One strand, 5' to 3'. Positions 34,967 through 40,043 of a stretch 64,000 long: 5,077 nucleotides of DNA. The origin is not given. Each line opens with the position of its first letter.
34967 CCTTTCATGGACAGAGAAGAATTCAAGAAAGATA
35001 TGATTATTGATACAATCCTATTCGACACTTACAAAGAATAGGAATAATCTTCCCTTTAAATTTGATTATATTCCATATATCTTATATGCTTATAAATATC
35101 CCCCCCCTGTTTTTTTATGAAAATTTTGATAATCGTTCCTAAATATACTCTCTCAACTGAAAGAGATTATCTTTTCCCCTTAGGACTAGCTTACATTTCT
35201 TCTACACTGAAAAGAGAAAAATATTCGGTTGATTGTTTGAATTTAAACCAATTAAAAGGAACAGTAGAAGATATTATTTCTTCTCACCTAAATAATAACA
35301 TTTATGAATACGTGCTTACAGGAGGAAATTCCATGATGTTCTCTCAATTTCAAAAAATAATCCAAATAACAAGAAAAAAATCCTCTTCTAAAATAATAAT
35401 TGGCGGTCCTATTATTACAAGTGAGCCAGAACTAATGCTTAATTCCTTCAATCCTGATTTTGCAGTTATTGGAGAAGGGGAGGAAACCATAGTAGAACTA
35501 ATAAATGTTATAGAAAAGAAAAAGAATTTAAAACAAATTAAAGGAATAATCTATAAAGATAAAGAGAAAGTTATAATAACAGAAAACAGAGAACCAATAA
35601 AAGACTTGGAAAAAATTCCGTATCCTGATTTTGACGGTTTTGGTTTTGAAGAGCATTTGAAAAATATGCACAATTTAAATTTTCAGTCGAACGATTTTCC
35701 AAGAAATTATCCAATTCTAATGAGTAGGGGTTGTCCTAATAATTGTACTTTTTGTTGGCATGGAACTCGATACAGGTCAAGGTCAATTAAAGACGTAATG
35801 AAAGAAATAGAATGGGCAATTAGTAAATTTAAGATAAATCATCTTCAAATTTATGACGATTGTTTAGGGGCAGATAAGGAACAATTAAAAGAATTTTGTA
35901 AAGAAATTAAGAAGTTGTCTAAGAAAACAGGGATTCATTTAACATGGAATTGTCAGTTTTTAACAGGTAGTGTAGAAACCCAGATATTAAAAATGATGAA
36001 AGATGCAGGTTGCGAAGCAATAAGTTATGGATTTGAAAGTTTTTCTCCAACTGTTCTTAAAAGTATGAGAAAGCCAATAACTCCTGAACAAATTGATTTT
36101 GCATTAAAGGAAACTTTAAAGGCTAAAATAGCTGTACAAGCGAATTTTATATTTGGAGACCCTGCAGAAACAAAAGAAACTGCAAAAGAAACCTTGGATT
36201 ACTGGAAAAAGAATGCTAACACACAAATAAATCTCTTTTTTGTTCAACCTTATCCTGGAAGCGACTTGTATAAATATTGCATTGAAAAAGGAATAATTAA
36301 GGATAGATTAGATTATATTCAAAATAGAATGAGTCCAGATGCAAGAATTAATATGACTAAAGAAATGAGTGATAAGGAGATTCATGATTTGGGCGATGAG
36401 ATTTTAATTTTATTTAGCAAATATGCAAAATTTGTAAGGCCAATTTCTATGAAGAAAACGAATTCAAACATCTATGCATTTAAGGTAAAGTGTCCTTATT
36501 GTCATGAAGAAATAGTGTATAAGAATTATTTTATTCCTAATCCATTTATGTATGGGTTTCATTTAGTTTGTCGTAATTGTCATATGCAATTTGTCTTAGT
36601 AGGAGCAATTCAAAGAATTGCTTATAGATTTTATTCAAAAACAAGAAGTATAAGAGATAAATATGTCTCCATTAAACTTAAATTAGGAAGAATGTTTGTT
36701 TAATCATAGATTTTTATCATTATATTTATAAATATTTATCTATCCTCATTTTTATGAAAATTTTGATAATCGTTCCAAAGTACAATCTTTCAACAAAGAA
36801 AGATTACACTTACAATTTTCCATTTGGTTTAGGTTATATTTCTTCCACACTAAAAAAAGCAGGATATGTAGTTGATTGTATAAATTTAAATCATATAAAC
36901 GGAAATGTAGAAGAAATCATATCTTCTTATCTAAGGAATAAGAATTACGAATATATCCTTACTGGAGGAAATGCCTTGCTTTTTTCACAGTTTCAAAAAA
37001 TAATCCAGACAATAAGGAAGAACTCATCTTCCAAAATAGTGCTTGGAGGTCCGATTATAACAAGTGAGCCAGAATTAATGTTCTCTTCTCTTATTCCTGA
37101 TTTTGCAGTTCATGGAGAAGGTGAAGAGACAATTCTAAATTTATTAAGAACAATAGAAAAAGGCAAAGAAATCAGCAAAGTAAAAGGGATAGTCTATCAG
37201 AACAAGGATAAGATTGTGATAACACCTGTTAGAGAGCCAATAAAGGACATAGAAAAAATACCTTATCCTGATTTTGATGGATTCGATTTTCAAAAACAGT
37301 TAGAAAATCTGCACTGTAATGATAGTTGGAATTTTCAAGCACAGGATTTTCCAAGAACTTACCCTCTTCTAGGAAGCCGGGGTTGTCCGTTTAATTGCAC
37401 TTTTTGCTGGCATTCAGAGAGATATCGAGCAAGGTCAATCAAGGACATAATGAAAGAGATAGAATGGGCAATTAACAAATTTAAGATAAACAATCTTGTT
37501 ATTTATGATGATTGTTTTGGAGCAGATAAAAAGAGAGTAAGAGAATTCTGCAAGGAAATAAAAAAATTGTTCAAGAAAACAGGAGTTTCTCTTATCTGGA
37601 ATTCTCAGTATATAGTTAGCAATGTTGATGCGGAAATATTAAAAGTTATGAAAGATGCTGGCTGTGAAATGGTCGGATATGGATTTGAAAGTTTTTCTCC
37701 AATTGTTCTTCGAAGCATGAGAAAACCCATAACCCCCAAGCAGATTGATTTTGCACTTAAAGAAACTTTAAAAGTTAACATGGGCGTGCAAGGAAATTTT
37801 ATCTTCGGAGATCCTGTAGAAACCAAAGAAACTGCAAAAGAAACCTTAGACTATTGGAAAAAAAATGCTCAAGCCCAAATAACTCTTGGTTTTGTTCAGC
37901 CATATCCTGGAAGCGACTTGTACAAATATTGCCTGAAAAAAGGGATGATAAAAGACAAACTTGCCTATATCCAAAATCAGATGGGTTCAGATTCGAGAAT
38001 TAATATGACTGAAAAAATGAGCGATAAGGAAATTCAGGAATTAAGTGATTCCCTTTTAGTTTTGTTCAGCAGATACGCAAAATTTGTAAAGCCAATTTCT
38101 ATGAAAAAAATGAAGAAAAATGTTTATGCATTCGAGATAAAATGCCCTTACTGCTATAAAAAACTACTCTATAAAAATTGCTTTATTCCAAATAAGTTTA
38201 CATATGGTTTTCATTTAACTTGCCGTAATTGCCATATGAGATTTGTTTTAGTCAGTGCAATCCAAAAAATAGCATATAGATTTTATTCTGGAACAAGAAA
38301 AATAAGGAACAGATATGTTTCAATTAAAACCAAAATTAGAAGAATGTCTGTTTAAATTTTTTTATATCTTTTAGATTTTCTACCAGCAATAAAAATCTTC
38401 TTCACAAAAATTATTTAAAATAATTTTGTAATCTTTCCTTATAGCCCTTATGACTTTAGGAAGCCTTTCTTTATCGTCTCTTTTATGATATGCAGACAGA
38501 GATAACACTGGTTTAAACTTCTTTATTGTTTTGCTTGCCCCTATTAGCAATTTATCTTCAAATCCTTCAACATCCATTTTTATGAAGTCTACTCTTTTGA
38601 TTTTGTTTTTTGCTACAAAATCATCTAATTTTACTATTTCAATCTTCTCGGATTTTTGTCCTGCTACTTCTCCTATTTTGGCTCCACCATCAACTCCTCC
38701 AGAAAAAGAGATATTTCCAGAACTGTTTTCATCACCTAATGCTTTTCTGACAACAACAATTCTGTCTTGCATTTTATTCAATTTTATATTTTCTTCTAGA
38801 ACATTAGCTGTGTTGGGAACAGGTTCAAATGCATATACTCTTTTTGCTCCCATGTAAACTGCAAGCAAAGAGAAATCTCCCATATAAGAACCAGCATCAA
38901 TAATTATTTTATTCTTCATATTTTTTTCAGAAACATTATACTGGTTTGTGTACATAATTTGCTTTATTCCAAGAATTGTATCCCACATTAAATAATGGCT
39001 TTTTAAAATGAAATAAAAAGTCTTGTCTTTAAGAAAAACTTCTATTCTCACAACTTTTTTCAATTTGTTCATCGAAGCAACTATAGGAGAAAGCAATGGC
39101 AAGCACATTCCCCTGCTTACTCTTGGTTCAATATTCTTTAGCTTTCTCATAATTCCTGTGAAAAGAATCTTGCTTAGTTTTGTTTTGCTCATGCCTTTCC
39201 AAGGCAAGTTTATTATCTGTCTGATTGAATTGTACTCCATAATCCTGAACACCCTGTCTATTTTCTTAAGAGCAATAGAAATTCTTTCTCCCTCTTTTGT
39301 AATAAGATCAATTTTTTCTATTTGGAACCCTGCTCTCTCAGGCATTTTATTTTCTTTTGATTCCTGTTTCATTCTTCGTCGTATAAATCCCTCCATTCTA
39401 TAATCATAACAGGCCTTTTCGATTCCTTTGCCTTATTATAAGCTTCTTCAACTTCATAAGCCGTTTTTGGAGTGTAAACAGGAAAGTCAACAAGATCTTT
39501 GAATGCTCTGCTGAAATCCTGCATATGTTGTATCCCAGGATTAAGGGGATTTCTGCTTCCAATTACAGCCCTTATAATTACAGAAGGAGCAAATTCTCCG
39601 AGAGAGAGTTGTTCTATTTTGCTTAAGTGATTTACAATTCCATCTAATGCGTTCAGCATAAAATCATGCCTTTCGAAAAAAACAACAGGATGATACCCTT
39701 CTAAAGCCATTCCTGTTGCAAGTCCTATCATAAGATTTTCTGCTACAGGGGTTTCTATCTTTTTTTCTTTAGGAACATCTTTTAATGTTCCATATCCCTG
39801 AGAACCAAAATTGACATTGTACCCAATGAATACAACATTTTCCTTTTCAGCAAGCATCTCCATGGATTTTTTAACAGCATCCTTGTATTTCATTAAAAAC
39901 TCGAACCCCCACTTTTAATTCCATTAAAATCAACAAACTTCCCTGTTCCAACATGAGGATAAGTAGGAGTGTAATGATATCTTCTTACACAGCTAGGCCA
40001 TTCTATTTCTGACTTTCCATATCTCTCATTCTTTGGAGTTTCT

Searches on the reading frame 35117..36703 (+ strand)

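Call 8: search_protein_families(library=pfam, proteins=[window:35117-36703:+], max_evalue=0.001)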
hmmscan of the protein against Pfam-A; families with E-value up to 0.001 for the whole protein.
window:35117-36703:+ (528 aa): 3 families
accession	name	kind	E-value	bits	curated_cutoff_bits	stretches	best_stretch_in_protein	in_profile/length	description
PF04055.27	Radical_SAM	-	1.4e-18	68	29.5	1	201-361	2-164/166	Radical SAM superfamily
PF02310.24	B12-binding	-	9.5e-13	48.5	32.1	1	19-128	12-120/121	B12 binding domain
PF19864.5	Radical_SAM_N2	-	2.1e-06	27.7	29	1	82-140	78-133/151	Radical SAM proteins, N-terminal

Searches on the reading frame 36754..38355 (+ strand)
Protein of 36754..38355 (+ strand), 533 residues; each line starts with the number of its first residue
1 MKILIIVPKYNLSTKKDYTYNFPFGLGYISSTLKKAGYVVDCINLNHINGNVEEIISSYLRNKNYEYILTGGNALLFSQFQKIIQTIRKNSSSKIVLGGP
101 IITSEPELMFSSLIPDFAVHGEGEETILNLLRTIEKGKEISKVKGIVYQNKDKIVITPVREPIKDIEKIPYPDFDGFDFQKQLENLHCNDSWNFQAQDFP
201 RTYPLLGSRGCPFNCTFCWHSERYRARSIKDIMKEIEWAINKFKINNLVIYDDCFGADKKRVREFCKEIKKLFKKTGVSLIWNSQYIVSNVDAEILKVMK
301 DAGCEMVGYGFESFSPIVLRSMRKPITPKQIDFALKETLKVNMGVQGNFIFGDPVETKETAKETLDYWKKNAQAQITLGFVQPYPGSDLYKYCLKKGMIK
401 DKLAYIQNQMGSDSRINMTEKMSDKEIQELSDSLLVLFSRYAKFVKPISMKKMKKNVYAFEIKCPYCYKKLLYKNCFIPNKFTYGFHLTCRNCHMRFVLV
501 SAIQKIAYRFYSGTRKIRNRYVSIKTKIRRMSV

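Call 92: search_protein_families(library=pfam, proteins=[window:36754-38355:+], max_evalue=0.01)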
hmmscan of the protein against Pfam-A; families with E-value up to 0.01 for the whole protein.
window:36754-38355:+ (533 aa): 3 families
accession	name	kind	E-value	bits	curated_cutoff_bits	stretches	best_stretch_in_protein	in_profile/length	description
PF04055.27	Radical_SAM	-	4.7e-18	66.3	29.5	1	208-366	4-164/166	Radical SAM superfamily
PF02310.24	B12-binding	-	5e-09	36.5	32.1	1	22-130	13-120/121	B12 binding domain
PF19864.5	Radical_SAM_N2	-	0.00048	20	29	1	84-142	78-133/151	Radical SAM proteins, N-terminal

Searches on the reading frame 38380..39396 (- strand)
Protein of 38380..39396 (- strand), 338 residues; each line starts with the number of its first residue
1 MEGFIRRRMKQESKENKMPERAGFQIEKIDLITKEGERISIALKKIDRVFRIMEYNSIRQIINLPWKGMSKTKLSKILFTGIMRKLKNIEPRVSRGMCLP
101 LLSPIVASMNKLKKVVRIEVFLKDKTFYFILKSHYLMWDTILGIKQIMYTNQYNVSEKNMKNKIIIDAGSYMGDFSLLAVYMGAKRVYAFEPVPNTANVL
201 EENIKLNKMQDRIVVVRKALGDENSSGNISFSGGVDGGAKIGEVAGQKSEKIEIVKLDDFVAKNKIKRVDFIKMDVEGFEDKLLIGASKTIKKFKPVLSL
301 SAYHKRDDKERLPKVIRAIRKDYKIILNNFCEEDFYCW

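Call 8: search_protein_families(library=pfam, proteins=[window:38380-39396:-], max_evalue=0.001)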
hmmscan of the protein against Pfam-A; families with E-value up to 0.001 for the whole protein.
window:38380-39396:- (338 aa): 3 families
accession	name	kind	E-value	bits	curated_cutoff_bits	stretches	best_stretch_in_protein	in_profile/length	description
PF05050.19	Methyltransf_21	-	3.8e-20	73.1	22.7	1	167-309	1-155/173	Methyltransferase FkbM domain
PF02475.24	TRM5-TYW2_MTfase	-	3.1e-08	34.2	28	1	154-217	29-93/164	TRM5/TYW2 methyltransferase domain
PF06325.19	PrmA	-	0.00037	20.5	22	1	159-217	159-218/296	Ribosomal protein L11 methyltransferase (PrmA)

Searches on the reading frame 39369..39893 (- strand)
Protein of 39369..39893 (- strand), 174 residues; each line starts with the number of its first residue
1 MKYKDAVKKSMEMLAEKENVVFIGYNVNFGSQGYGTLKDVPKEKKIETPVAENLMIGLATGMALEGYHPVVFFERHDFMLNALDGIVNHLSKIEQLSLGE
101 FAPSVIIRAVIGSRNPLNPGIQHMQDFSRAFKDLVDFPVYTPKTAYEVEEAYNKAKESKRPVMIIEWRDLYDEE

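Call 4: search_protein_families(library=pfam, proteins=[window:39369-39893:-], max_evalue=0.01)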
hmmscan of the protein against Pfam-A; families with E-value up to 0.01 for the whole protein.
window:39369-39893:- (174 aa): 1 family
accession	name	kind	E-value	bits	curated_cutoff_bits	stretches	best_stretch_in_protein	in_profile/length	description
PF02779.29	Transket_pyr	-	5.7e-12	46.1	27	1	9-171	11-172/174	Transketolase, pyrimidine binding domain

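Call 5: search_protein_families(library=ncbifam, proteins=[window:39369-39893:-], max_evalue=0.01)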
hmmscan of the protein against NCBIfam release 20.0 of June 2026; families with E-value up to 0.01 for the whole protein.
window:39369-39893:- (174 aa): 4 families
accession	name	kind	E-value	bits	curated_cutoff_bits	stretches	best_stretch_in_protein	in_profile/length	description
NF006667.0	PRK09212.1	subfamily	8.7e-18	64.3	321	1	2-172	5-178/327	pyruvate dehydrogenase complex E1 component subunit beta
NF008854.0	PRK11892.1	equivalog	1.2e-15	57.2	454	1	5-172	146-316/464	pyruvate dehydrogenase complex E1 component subunit beta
TIGR00204.1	dxs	equivalog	0.00045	18.9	465.95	1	9-90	318-398/616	1-deoxy-D-xylulose-5-phosphate synthase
NF008968.0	PRK12315.1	subfamily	0.0016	16.8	510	1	3-91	281-368/582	1-deoxy-D-xylulose-5-phosphate synthase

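Call 67: search_solved_structures(query=window:39369-39893:-, max_evalue=0.01, show_alignments=1)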
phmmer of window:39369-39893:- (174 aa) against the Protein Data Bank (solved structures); distinct sequences matched with E-value up to 0.01: 12.
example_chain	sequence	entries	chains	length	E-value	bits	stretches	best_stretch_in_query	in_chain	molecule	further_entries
1ik6_A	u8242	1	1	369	3.1e-11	46.3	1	35-171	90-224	pyruvate dehydrogenase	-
1qs0_B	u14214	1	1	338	1.8e-10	43.9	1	5-172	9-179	2-OXOISOVALERATE DEHYDROGENASE BETA-SUBUNIT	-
2bp7_B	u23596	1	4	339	1.9e-10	43.8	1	5-172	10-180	2-OXOISOVALERATE DEHYDROGENASE BETA SUBUNIT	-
1um9_B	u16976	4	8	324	5.2e-10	42.4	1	14-171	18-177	2-oxo acid dehydrogenase beta subunit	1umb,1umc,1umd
3exe_B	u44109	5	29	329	3.4e-09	39.7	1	4-171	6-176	Pyruvate dehydrogenase E1 component subunit beta, mitochondrial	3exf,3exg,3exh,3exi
6cer_B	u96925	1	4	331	3.5e-09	39.7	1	4-171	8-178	Pyruvate dehydrogenase E1 component subunit beta, mitochondrial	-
1ni4_B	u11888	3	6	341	3.8e-09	39.6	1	4-171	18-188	Pyruvate dehydrogenase E1 component: Beta subunit | Pyruvate dehydrogenase E1 component subunit beta | Pyruvate dehydrogenase E1 component subunit beta, mitocho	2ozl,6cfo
1w85_B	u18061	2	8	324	7.2e-08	35.4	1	32-171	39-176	PYRUVATE DEHYDROGENASE E1 COMPONENT, BETA SUBUNIT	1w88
3duf_B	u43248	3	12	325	7.3e-08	35.4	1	32-171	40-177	Pyruvate dehydrogenase E1 component subunit beta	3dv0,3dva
1dtw_B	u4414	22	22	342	8.6e-05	25.4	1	13-171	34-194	BRANCHED-CHAIN ALPHA-KETO ACID DEHYDROGENASE BETA SUBUNIT | 2-OXOISOVALERATE DEHYDROGENASE BETA SUBUNIT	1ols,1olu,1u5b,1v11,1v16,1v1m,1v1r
2j9f_B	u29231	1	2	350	9.1e-05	25.3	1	13-171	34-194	2-OXOISOVALERATE DEHYDROGENASE BETA SUBUNIT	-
1olx_B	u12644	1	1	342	0.00074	22.4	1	13-171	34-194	2-OXOISOVALERATE DEHYDROGENASE BETA SUBUNIT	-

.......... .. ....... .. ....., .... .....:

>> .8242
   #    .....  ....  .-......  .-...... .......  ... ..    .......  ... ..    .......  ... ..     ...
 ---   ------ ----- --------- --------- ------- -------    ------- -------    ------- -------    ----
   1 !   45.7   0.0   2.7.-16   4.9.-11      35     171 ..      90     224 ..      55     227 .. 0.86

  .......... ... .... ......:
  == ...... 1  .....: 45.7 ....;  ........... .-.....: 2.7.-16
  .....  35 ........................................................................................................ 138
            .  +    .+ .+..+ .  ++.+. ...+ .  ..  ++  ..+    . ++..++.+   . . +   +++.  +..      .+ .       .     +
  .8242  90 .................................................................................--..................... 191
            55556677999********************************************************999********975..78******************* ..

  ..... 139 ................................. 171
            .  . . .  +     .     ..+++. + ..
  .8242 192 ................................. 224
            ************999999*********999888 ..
